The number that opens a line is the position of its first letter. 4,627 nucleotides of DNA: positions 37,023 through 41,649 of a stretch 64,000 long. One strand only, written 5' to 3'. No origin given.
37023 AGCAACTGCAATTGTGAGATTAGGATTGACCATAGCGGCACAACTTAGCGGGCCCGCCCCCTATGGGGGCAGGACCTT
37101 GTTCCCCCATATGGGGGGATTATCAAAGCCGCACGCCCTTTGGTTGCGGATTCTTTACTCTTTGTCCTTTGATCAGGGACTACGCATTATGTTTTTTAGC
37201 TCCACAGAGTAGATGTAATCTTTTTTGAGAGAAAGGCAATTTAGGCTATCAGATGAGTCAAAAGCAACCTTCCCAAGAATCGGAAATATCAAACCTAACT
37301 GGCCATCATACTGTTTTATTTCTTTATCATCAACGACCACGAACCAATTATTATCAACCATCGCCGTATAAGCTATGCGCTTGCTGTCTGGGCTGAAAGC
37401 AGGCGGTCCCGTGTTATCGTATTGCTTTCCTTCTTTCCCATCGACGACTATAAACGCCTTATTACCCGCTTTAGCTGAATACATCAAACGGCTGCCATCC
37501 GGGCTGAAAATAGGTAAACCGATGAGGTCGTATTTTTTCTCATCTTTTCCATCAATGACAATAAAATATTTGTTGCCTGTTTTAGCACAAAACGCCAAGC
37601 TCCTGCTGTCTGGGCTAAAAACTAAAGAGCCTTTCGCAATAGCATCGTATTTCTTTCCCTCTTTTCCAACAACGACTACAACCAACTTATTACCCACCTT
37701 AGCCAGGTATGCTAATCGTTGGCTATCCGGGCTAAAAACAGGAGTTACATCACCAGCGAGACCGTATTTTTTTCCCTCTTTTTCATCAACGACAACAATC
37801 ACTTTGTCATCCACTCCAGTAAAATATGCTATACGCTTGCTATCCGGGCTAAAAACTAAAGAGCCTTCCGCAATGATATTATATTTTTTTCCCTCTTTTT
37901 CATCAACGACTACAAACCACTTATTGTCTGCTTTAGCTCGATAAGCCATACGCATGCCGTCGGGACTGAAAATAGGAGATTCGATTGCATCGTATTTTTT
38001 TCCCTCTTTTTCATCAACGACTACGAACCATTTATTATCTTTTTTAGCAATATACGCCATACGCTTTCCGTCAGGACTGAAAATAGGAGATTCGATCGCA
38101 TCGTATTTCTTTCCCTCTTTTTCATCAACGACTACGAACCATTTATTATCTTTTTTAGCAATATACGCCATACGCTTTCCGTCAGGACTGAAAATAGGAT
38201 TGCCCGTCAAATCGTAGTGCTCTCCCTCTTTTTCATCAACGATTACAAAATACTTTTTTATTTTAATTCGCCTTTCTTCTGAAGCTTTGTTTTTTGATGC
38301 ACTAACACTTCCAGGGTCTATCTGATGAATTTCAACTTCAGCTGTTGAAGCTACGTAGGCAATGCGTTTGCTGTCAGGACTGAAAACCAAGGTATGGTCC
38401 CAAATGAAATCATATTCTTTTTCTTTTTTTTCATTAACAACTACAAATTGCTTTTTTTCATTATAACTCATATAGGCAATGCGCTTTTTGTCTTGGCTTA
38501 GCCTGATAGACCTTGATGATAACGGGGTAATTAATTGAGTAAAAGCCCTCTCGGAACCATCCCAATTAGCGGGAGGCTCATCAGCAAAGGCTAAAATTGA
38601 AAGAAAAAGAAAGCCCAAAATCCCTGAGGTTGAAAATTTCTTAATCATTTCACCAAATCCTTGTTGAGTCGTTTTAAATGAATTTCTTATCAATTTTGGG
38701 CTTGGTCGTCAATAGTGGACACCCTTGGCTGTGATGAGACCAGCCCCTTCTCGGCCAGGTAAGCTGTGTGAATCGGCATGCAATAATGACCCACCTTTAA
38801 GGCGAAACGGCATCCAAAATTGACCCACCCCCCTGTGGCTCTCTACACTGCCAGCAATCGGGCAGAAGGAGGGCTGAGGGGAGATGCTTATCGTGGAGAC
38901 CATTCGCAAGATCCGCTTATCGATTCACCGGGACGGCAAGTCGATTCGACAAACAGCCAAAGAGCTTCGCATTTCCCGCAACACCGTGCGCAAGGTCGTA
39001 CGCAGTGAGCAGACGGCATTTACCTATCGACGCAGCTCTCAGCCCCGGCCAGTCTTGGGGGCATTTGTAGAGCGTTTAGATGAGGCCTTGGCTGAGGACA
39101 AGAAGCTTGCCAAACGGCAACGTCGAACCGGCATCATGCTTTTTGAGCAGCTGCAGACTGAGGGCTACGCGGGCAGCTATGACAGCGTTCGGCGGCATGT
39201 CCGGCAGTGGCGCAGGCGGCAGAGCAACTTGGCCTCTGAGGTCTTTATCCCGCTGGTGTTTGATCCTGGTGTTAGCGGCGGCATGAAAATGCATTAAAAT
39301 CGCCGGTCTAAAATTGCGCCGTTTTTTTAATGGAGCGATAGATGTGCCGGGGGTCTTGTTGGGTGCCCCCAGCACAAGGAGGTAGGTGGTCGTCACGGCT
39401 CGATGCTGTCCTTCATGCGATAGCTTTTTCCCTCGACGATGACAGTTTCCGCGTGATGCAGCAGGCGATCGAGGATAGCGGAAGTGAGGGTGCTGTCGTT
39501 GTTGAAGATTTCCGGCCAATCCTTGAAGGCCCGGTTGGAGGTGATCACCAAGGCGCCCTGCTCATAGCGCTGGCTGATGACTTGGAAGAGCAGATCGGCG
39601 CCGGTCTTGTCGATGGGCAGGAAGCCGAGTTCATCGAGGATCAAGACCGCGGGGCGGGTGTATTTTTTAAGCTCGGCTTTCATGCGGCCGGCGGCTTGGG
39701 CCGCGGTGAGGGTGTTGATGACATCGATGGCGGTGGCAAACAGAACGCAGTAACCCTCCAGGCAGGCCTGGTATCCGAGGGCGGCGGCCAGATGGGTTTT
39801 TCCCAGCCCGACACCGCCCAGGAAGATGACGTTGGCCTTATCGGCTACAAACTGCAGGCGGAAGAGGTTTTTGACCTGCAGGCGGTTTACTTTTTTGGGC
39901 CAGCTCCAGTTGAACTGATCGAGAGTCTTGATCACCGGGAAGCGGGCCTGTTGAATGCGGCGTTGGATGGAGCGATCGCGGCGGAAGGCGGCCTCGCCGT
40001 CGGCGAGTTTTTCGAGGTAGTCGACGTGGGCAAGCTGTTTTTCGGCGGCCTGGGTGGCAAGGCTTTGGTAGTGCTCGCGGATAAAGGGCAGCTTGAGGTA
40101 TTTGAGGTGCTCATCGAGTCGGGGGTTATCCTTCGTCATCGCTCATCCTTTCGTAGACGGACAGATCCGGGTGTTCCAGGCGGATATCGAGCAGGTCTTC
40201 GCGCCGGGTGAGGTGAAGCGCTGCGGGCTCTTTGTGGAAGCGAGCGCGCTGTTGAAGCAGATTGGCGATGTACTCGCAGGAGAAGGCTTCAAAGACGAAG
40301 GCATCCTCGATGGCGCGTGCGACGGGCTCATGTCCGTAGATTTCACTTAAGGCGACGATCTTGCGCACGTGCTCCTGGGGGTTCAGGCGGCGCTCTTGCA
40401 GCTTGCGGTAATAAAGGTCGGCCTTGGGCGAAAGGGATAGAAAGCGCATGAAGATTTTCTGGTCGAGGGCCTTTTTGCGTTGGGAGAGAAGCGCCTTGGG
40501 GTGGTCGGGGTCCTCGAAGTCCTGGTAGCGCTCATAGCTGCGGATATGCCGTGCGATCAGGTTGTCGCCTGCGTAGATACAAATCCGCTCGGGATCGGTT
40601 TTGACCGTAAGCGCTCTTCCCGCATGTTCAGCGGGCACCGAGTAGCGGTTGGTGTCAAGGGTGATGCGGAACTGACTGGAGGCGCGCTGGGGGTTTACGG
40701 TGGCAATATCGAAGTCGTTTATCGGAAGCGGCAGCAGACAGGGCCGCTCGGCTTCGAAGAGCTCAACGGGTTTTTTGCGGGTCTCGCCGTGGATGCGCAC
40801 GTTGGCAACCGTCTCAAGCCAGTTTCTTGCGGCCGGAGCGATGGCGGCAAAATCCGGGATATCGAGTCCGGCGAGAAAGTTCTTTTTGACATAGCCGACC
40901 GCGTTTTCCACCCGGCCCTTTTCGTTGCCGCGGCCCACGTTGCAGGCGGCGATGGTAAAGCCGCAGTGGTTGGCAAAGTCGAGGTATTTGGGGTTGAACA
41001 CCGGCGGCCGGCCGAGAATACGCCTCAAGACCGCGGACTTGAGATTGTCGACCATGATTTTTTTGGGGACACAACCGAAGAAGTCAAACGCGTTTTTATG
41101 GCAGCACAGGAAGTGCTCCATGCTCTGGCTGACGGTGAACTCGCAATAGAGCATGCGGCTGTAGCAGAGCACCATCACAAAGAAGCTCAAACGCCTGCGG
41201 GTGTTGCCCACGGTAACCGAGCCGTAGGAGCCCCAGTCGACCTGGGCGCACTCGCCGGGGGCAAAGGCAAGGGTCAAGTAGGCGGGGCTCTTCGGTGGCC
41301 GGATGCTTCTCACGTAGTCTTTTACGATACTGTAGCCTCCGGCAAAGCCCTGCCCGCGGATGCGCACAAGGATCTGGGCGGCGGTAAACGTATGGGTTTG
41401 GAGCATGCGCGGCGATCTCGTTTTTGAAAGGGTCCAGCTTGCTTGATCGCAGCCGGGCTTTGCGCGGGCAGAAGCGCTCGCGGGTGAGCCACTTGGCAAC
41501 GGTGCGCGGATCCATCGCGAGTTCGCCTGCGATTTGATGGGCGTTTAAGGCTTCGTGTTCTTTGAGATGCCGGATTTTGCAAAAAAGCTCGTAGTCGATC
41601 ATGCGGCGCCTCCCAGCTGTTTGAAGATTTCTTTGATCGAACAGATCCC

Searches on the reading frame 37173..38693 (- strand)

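Call 68: search_protein_families(library=pfam, proteins=[window:37173-38693:-], max_evalue=0.001)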
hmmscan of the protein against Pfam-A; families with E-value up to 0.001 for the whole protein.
window:37173-38693:- (506 aa): 4 families
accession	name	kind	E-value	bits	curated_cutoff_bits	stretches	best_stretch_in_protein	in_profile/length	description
PF07676.18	PD40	-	6.3e-32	109.3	20.9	0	164-181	12-29/38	WD40-like Beta Propeller Repeat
PF23763.2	Beta-barrel_GLAA-B_I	-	4.5e-07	30.4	28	0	68-132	20-81/95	GLAA-B beta-barrel domain I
PF25174.1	Beta-prop_THOC3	-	1.4e-05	24.7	305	0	205-367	96-270/272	THOC3 beta-propeller domain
PF03412.21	Peptidase_C39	-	2.7e-05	24.5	22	0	176-197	77-100/133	Peptidase C39 family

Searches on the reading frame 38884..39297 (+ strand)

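Call 68: search_protein_families(library=pfam, proteins=[window:38884-39297:+], max_evalue=0.001)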
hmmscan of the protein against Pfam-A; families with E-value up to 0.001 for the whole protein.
window:38884-39297:+ (137 aa): 4 families
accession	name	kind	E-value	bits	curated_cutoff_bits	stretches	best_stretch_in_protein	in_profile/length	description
PF13384.12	HTH_23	-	8e-05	22.8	24.6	1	15-40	16-39/50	Homeodomain-like domain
PF13551.12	HTH_29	-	0.00019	21.9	28.1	0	14-41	7-35/64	Winged helix-turn helix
PF15978.11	TnsD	-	0.00025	20.6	32.4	1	9-111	190-281/355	Tn7-like transposition protein D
PF02796.21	HTH_7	-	0.00035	21.1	23.8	1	15-40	18-43/45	Helix-turn-helix domain of resolvase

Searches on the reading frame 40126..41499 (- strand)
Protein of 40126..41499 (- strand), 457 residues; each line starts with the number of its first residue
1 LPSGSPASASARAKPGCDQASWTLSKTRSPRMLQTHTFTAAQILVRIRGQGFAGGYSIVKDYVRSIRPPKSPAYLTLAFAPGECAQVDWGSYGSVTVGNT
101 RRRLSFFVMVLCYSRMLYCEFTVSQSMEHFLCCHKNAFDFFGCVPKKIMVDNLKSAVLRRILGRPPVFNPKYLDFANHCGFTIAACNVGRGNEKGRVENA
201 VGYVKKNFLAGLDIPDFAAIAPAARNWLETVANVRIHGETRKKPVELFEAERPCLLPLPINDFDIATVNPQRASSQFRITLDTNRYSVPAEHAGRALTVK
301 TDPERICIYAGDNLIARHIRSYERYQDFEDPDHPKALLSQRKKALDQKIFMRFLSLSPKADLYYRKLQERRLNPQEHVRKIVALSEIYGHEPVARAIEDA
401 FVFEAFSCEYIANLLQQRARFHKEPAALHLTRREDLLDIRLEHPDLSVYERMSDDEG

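Call 68: search_protein_families(library=pfam, proteins=[window:40126-41499:-], max_evalue=0.001)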
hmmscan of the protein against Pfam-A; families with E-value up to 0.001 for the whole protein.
window:40126-41499:- (457 aa): 2 families
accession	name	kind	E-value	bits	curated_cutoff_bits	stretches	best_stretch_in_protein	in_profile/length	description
PF22483.2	Mu-transpos_C_2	-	1e-20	73.6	27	1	258-330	1-73/73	Mu transposase, C-terminal domain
PF00665.32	rve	-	7.4e-11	42.7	32.6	1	80-189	3-100/102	Integrase core domain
